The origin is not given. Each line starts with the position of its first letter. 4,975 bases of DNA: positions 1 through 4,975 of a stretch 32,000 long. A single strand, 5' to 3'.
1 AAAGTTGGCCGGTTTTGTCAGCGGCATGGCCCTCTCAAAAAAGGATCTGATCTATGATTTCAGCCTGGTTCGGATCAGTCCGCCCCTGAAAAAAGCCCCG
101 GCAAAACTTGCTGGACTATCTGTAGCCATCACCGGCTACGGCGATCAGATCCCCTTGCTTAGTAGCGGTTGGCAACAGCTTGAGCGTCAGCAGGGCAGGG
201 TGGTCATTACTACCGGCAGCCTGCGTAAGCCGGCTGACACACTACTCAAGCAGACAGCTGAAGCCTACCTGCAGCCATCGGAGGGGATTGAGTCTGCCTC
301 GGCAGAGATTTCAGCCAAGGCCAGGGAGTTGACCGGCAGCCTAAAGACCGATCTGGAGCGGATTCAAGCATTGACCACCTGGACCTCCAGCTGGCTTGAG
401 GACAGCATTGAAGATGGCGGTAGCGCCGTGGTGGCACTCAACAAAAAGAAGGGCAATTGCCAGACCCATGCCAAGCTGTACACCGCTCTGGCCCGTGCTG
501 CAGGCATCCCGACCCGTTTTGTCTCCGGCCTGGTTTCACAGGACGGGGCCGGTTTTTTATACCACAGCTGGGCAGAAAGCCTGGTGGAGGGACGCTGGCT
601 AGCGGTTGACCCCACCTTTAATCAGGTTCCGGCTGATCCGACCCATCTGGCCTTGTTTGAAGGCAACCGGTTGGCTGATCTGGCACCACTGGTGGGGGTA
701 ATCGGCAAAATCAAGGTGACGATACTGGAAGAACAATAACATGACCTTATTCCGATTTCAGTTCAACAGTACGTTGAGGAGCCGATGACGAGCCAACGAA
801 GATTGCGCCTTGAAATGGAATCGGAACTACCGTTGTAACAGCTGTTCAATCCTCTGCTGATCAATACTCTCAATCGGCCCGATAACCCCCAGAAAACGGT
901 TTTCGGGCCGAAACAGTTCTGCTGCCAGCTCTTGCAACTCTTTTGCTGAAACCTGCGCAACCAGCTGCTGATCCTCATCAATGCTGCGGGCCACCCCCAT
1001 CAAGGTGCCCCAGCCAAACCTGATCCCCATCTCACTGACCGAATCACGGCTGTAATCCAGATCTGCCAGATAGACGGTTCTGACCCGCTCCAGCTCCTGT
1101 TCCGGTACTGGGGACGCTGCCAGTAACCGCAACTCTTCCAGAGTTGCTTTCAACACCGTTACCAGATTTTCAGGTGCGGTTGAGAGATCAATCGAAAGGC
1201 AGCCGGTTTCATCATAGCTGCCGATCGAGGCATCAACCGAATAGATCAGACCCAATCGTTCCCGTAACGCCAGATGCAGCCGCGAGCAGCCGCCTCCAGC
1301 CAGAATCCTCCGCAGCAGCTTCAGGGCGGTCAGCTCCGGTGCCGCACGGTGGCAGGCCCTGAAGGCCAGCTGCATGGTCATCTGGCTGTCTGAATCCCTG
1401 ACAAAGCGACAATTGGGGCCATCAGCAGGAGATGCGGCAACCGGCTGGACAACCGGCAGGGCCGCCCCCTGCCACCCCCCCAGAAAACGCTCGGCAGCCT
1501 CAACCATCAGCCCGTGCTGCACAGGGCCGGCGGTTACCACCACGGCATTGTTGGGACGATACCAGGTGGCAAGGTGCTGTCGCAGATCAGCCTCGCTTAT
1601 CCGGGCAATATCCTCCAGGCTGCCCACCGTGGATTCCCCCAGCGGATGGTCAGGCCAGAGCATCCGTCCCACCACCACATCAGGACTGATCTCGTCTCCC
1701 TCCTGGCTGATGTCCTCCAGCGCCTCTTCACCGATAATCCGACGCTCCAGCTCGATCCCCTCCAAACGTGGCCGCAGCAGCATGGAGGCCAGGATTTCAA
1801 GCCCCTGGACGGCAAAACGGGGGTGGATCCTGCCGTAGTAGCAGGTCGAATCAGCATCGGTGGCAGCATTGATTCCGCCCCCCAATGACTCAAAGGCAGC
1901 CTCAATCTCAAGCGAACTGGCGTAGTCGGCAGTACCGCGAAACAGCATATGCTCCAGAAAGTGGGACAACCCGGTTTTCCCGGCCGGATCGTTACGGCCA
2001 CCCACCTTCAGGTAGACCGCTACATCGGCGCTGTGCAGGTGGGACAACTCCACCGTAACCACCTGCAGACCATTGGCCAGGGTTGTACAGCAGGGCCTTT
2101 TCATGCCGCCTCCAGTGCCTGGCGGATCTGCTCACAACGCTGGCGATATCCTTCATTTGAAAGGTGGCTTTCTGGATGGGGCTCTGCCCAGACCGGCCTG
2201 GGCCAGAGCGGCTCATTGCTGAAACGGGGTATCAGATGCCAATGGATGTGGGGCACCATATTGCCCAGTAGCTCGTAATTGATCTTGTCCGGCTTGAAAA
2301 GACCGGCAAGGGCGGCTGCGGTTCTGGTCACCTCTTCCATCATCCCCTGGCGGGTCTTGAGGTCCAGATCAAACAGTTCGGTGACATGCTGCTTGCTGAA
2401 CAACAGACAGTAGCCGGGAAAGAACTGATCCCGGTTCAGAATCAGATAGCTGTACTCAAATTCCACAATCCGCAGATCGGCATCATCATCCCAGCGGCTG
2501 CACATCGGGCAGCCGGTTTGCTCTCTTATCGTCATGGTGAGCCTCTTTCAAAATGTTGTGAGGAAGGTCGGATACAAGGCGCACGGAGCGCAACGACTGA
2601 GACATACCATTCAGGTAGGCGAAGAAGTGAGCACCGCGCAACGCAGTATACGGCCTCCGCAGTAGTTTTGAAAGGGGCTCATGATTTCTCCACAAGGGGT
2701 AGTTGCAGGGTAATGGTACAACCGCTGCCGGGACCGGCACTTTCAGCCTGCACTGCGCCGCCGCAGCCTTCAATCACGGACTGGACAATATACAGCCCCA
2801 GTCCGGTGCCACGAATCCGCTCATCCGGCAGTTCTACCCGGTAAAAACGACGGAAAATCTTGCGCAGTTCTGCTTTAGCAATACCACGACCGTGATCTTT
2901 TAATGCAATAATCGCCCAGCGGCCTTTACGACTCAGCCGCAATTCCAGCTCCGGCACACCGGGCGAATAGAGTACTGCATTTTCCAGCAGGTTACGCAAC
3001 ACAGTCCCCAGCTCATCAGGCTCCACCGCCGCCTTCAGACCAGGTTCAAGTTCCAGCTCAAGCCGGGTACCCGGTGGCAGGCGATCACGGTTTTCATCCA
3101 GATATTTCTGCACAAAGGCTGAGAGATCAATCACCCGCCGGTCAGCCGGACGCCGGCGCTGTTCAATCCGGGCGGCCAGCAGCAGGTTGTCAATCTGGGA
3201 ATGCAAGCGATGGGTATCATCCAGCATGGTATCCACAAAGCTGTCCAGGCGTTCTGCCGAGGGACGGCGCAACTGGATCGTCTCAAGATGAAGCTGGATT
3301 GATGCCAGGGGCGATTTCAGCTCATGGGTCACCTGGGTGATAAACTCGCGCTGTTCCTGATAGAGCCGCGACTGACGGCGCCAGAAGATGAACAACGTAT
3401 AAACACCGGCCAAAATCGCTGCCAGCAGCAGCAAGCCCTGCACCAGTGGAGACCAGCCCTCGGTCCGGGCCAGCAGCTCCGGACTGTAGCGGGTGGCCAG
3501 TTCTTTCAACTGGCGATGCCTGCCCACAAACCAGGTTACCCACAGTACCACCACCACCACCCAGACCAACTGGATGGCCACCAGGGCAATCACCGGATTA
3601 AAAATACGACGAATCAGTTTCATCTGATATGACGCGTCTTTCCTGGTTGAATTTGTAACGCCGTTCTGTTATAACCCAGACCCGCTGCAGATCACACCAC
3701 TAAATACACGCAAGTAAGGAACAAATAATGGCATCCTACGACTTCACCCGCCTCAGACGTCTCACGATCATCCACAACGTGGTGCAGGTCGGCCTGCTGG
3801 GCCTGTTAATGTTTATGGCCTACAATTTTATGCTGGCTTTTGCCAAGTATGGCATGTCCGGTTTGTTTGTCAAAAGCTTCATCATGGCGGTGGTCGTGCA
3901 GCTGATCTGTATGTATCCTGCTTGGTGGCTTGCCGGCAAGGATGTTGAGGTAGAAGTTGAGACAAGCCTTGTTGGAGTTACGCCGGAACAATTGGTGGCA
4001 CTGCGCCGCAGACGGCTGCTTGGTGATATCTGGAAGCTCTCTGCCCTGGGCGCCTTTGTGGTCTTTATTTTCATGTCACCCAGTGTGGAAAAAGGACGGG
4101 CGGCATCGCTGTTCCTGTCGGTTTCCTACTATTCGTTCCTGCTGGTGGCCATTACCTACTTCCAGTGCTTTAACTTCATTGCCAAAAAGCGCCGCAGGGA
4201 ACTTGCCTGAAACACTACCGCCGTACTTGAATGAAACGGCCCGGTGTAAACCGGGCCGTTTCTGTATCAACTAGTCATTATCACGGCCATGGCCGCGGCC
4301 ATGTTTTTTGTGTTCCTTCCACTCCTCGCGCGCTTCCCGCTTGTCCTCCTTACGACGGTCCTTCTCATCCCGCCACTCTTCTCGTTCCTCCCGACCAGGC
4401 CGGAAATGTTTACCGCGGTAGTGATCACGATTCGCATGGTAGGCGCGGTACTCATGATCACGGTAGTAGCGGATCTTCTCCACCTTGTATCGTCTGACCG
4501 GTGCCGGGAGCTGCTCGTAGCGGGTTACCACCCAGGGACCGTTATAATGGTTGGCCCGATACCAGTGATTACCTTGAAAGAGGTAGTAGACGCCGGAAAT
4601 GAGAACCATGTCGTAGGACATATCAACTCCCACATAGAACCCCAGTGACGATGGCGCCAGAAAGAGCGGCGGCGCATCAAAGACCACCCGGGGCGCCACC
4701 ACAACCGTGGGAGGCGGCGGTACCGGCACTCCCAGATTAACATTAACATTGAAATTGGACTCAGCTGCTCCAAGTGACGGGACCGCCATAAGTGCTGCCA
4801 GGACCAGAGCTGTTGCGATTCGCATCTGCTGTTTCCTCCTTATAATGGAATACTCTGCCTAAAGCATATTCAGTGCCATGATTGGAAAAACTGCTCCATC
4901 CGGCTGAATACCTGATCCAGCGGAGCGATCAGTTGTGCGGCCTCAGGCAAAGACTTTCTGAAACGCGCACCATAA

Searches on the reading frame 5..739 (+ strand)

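Call 9: search_protein_families(library=pfam, proteins=[window:5-739:+], max_evalue=0.001)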
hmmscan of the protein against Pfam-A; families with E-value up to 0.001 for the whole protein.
window:5-739:+ (244 aa): 2 families
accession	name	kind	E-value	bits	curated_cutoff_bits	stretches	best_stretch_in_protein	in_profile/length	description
PF01841.26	Transglut_core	-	1.7e-22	80.2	23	1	105-203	3-108/108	Transglutaminase-like superfamily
PF13471.12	Transglut_core3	-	0.00032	21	26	1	149-191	55-96/117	Transglutaminase-like superfamily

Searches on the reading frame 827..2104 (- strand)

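Call 9: search_protein_families(library=pfam, proteins=[window:827-2104:-], max_evalue=0.001)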
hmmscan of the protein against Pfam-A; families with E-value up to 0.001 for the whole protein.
window:827-2104:- (425 aa): 2 families
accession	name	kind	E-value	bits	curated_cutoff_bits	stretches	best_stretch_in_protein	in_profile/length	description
PF05193.26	Peptidase_M16_C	-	2e-34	119.4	23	1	169-343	2-179/181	Peptidase M16 inactive domain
PF00675.25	Peptidase_M16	-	3.7e-23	82.5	22.3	1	15-144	2-131/149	Insulinase (Peptidase family M16)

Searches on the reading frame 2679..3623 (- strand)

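Call 9: search_protein_families(library=pfam, proteins=[window:2679-3623:-], max_evalue=0.001)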
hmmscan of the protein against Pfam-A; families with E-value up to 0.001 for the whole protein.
window:2679-3623:- (314 aa): 2 families
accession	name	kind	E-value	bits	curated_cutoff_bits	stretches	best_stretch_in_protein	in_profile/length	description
PF02518.31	HATPase_c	-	2e-21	77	26.4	1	202-310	3-109/111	Histidine kinase-, DNA gyrase B-, and HSP90-like ATPase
PF00512.31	HisKA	-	7.6e-13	48.7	26.9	1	91-155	2-65/66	His Kinase A (phospho-acceptor) domain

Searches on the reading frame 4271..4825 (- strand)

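Call 9: search_protein_families(library=pfam, proteins=[window:4271-4825:-], max_evalue=0.001)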
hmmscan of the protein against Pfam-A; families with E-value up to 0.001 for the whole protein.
window:4271-4825:- (184 aa): 1 family
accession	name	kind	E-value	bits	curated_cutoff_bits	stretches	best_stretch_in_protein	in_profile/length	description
PF12779.12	WXXGXW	-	5.4e-05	23.6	18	1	78-99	1-26/26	WXXGXW repeat (2 copies)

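Call 71: search_protein_families(library=padloc, proteins=[window:4271-4825:-], max_evalue=0.001)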
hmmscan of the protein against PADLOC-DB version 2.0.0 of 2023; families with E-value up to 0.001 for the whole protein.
window:4271-4825:- (184 aa): 0 families

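Call 72: search_protein_families(library=ncbifam, proteins=[window:4271-4825:-], max_evalue=0.00001)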
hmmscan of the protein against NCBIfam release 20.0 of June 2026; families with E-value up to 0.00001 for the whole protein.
window:4271-4825:- (184 aa): 0 families
